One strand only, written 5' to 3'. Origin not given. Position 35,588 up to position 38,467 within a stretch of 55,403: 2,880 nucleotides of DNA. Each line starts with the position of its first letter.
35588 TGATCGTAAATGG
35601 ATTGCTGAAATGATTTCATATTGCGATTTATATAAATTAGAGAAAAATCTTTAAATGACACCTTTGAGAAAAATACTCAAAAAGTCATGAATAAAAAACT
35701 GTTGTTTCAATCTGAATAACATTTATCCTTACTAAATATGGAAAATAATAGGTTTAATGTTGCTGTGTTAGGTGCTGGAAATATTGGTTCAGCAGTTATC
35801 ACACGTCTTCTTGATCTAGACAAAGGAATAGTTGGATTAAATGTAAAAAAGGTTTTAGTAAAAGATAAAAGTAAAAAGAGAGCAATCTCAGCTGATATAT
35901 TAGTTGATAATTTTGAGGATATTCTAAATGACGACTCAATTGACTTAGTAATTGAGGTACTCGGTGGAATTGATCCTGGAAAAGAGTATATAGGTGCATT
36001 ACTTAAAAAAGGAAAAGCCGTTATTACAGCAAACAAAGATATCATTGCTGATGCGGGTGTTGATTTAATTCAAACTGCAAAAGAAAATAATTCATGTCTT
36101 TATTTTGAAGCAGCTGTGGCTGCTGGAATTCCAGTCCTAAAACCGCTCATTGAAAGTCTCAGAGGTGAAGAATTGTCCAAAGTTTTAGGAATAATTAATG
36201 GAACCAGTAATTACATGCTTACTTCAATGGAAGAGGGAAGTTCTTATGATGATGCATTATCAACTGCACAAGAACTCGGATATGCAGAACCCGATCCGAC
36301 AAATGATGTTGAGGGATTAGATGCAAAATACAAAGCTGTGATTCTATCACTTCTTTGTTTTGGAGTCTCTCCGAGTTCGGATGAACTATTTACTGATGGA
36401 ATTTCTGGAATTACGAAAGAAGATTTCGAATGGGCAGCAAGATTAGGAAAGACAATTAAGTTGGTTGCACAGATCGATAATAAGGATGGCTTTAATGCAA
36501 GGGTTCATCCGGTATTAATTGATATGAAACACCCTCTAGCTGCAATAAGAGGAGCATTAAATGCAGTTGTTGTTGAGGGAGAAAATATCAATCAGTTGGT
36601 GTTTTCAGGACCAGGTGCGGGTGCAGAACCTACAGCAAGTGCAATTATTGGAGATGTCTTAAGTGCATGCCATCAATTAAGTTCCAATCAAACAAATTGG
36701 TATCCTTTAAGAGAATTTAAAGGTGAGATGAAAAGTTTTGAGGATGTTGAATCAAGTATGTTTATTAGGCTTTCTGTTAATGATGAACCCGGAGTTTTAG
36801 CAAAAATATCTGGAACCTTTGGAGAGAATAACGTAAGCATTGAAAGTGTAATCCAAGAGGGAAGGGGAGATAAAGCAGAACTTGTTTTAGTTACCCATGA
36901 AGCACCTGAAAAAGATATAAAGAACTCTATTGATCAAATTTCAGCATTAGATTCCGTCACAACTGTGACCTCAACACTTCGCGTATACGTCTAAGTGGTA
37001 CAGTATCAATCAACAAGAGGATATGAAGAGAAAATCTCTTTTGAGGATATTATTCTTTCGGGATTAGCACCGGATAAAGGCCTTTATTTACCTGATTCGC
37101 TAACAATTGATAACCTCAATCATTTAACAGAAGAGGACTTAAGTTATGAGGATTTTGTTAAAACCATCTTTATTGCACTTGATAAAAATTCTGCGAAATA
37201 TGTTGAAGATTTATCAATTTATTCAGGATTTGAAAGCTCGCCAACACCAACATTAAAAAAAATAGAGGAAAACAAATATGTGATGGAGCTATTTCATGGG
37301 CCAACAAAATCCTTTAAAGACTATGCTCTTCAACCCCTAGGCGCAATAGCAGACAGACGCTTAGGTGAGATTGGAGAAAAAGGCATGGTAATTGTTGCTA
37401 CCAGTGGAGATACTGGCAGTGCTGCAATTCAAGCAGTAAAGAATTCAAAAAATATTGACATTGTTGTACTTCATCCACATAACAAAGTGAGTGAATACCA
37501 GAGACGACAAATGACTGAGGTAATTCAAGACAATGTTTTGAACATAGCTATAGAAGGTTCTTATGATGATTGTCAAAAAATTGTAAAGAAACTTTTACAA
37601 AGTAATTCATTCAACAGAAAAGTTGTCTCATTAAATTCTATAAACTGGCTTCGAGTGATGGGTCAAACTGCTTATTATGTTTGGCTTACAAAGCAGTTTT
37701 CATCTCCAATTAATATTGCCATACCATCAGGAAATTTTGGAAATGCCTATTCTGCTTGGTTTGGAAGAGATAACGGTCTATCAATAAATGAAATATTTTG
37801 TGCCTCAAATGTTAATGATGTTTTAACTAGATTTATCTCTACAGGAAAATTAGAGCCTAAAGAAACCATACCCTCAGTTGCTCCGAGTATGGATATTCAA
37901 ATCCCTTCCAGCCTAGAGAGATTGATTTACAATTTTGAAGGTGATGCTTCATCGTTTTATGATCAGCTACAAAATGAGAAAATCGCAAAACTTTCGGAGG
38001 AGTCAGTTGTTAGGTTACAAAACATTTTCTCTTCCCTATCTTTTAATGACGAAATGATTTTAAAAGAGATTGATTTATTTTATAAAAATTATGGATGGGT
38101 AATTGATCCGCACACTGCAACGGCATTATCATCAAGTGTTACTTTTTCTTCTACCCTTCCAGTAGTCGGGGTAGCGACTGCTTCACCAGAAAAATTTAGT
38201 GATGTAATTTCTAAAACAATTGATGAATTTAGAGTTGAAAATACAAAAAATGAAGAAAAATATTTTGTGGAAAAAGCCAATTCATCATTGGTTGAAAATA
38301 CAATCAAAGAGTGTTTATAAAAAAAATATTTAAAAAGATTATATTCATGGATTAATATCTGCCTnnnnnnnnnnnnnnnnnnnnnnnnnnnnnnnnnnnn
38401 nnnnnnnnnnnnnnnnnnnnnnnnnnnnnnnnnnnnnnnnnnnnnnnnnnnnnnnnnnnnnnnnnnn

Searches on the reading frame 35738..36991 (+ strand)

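Call 11: search_protein_families(library=pfam, proteins=[window:35738-36991:+], max_evalue=0.01)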
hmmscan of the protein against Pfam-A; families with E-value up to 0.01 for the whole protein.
window:35738-36991:+ (418 aa): 6 families
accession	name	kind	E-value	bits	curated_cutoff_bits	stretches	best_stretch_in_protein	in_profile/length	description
PF00742.24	Homoserine_dh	-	3.4e-59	200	22.9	1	132-308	1-173/173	Homoserine dehydrogenase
PF03447.22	NAD_binding_3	-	7.2e-15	56.2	24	1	12-124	1-116/116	Homoserine dehydrogenase, NAD binding domain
PF01842.31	ACT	-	1.4e-12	47.6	27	1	343-404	3-64/66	ACT domain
PF22629.2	ACT_AHAS_ss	-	1e-06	29.2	27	1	344-407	2-65/67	AHAS small subunit-like ACT domain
PF01408.29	GFO_IDH_MocA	-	1.9e-06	29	24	1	6-97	1-91/120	Oxidoreductase family, NAD-binding Rossmann fold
PF13291.12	ACT_4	-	0.0085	17.2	27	0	343-376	9-42/80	ACT domain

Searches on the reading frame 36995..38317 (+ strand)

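Call 11: search_protein_families(library=pfam, proteins=[window:36995-38317:+], max_evalue=0.01)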
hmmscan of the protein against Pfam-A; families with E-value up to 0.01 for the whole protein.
window:36995-38317:+ (441 aa): 3 families
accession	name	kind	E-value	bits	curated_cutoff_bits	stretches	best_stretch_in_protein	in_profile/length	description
PF00291.31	PALP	-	7.5e-20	71.9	35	1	95-312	25-234/295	Pyridoxal-phosphate dependent enzyme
PF14821.11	Thr_synth_N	-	6.1e-12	46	25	1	3-58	1-57/79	Threonine synthase N terminus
PF24857.1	THR4_C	-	0.0043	17.6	27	0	385-416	17-48/85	Threonine synthase, C-terminal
